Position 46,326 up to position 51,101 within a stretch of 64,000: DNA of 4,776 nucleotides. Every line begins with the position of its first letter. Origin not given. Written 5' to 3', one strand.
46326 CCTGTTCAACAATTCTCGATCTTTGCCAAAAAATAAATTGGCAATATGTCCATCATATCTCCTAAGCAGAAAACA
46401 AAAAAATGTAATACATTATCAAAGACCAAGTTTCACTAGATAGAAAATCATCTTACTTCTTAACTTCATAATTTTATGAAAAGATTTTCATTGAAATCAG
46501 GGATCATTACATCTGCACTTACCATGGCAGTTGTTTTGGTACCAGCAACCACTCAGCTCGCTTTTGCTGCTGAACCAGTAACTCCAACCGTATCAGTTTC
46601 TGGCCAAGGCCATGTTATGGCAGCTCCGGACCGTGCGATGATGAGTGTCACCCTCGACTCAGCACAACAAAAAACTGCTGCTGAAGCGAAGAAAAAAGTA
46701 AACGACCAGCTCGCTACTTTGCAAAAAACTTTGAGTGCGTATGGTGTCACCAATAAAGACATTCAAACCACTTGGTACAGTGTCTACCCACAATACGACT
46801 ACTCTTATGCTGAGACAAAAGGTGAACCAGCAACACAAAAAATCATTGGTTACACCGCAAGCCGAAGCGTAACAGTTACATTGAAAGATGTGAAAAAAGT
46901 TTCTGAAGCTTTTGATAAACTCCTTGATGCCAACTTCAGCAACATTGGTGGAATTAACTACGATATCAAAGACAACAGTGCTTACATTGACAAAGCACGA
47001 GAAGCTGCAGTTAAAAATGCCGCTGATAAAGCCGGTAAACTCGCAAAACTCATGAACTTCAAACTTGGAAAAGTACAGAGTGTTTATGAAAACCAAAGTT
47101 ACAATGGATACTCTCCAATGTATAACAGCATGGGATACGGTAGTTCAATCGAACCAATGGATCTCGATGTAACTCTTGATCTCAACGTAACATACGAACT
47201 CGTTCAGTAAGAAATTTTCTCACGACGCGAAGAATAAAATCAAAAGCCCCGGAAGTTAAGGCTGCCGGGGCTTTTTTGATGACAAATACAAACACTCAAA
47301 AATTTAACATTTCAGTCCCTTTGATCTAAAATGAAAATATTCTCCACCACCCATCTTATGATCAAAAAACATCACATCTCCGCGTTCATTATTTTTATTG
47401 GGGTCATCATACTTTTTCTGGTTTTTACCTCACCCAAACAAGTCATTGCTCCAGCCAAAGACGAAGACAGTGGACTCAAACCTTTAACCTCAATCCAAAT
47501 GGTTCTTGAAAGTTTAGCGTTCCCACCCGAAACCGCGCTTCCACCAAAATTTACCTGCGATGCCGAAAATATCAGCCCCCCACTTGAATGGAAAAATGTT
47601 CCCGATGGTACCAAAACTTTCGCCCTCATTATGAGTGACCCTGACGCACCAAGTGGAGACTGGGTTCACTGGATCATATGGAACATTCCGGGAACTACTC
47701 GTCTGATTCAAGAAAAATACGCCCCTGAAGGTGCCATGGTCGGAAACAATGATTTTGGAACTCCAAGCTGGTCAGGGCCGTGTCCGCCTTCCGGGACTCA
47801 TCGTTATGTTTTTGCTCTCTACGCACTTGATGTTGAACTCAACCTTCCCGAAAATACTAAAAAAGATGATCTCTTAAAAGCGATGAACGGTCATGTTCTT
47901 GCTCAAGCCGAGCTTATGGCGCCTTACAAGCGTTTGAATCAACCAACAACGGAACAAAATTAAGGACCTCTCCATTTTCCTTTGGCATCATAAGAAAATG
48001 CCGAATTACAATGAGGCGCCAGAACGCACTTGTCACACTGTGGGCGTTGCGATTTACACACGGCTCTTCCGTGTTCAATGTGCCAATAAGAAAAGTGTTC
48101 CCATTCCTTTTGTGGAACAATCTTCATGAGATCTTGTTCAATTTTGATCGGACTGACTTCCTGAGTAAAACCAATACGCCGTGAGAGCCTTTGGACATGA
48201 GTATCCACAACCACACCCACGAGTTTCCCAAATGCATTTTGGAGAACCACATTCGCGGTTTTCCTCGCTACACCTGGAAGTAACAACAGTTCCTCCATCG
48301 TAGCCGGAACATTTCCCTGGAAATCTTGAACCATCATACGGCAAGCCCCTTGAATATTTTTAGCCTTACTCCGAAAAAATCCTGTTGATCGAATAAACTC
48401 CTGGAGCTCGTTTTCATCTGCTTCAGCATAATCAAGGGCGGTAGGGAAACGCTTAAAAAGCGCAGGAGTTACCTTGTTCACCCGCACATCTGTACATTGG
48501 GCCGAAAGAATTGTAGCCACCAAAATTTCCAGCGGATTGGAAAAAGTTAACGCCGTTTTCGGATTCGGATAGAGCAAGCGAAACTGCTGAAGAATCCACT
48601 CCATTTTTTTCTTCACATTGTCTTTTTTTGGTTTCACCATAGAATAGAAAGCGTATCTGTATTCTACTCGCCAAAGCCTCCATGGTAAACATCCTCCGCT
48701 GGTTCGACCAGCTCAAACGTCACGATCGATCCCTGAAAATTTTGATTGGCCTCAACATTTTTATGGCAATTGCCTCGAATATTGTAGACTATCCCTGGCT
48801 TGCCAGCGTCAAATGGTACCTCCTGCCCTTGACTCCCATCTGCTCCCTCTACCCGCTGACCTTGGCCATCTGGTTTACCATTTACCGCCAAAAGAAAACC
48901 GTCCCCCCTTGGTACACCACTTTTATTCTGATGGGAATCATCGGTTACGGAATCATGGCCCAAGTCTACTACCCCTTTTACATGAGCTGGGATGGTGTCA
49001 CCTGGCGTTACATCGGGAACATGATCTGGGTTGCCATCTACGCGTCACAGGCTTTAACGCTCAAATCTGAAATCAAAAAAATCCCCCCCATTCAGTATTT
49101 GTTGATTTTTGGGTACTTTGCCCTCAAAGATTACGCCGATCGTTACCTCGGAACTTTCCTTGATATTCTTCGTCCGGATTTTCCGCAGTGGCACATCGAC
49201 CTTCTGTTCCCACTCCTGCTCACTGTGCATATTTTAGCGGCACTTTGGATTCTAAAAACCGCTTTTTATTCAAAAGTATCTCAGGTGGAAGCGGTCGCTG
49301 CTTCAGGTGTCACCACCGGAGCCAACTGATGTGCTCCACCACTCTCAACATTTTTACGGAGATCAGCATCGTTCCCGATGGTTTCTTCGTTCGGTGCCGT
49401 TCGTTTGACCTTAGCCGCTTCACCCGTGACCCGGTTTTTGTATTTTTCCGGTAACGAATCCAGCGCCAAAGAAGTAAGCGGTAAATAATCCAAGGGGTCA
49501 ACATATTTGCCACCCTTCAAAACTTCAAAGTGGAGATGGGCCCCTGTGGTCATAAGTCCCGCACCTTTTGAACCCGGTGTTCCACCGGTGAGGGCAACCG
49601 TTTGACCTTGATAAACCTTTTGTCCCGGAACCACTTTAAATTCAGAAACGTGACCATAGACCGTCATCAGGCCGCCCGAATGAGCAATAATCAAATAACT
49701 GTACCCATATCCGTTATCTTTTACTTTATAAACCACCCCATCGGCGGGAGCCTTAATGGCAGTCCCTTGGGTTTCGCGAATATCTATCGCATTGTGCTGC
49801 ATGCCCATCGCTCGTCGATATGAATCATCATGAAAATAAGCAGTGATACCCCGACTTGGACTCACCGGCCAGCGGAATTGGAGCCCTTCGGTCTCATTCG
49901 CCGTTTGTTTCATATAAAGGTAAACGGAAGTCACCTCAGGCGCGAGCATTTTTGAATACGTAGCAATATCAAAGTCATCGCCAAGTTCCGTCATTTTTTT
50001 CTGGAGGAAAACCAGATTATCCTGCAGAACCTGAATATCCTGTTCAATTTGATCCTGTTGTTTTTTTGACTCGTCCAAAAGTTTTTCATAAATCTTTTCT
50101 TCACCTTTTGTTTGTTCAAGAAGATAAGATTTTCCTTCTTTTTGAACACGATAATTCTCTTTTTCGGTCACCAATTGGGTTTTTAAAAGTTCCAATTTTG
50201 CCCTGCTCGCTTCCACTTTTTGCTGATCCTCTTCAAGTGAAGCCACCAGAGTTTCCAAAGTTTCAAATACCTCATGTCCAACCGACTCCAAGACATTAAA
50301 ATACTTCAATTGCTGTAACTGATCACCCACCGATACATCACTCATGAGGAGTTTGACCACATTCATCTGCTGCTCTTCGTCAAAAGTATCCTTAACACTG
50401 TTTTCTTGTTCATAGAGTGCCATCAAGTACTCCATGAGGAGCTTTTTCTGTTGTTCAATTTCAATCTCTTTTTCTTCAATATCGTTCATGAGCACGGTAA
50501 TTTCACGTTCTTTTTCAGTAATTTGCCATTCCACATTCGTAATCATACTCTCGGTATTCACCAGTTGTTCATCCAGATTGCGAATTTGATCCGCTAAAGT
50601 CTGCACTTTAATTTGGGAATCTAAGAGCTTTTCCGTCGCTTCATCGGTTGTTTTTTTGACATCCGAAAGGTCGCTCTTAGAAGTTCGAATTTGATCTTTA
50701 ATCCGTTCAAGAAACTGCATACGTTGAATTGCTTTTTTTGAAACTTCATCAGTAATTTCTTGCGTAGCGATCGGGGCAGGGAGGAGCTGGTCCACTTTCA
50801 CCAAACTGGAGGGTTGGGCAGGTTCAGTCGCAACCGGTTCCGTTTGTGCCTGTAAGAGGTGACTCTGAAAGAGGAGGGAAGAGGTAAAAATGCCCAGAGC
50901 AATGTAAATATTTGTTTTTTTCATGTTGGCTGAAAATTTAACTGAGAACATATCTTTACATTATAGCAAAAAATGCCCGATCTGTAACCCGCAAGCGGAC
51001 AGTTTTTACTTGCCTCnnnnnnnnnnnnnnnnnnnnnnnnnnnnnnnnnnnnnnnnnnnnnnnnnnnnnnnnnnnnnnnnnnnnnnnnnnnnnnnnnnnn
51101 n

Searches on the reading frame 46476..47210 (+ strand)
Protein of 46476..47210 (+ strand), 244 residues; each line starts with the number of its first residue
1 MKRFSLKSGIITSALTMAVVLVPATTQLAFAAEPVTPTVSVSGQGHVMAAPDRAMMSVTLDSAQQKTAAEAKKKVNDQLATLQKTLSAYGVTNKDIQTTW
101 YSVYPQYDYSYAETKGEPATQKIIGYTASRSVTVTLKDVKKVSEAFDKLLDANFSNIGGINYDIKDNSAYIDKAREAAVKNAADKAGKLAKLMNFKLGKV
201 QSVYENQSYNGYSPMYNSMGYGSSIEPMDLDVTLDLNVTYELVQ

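Call 9: search_protein_families(library=pfam, proteins=[window:46476-47210:+], max_evalue=0.001)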
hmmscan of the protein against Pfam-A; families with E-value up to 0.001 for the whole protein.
window:46476-47210:+ (244 aa): 1 family
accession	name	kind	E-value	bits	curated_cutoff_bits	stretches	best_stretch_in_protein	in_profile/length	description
PF04402.19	SIMPL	-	1.1e-45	156.9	25.2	1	39-240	1-205/205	Protein of unknown function (DUF541)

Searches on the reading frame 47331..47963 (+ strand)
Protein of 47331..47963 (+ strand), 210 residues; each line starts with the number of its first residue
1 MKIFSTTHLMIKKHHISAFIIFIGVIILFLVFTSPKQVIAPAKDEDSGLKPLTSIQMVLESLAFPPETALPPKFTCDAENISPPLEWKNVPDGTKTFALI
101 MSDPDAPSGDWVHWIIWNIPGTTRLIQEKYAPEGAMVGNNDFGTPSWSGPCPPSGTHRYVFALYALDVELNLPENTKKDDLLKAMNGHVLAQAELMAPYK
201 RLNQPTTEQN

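Call 9: search_protein_families(library=pfam, proteins=[window:47331-47963:+], max_evalue=0.001)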
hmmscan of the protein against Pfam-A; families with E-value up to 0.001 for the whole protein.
window:47331-47963:+ (210 aa): 1 family
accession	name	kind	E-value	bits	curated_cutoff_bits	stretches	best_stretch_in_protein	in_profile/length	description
PF01161.25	PBP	-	2.1e-44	151.6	24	1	70-199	2-135/135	Phosphatidylethanolamine-binding protein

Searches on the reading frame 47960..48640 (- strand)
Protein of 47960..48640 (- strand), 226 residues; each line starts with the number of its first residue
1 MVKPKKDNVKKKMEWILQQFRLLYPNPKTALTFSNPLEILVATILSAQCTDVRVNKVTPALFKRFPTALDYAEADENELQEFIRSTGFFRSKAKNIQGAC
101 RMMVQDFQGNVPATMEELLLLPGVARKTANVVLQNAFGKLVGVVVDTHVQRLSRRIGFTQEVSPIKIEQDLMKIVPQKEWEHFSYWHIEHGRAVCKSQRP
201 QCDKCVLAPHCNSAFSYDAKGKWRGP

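Call 9: search_protein_families(library=pfam, proteins=[window:47960-48640:-], max_evalue=0.001)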
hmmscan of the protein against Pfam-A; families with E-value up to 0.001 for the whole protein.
window:47960-48640:- (226 aa): 2 families
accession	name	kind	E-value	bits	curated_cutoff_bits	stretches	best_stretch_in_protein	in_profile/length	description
PF00730.31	HhH-GPD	-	1.6e-28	99.6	26.2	1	41-177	1-108/108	HhH-GPD superfamily base excision DNA repair protein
PF00633.29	HHH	-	7.1e-07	29.2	24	1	107-134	2-29/30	Helix-hairpin-helix motif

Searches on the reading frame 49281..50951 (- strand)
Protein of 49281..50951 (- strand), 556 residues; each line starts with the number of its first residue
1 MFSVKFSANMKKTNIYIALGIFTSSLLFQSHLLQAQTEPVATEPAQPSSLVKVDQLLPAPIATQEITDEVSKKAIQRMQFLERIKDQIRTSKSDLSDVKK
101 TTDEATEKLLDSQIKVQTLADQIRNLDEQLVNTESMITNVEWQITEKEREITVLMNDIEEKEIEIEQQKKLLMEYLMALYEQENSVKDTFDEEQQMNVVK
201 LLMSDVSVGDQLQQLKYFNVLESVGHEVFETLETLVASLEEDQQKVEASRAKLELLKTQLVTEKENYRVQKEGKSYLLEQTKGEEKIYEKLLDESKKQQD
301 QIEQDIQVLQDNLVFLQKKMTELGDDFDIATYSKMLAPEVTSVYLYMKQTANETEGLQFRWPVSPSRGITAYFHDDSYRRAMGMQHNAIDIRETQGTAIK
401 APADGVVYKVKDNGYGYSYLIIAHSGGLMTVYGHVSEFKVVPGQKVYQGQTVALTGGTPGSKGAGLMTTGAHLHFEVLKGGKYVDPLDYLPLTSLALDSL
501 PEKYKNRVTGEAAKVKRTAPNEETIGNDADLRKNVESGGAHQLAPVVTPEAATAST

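Call 10: search_protein_families(library=pfam, proteins=[window:49281-50951:-], max_evalue=0.001)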
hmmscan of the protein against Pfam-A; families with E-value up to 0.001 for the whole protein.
window:49281-50951:- (556 aa): 1 family
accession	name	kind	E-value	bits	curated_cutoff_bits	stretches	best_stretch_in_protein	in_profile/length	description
PF01551.29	Peptidase_M23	-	7.5e-24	84.2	28.7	1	385-486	2-96/96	Peptidase family M23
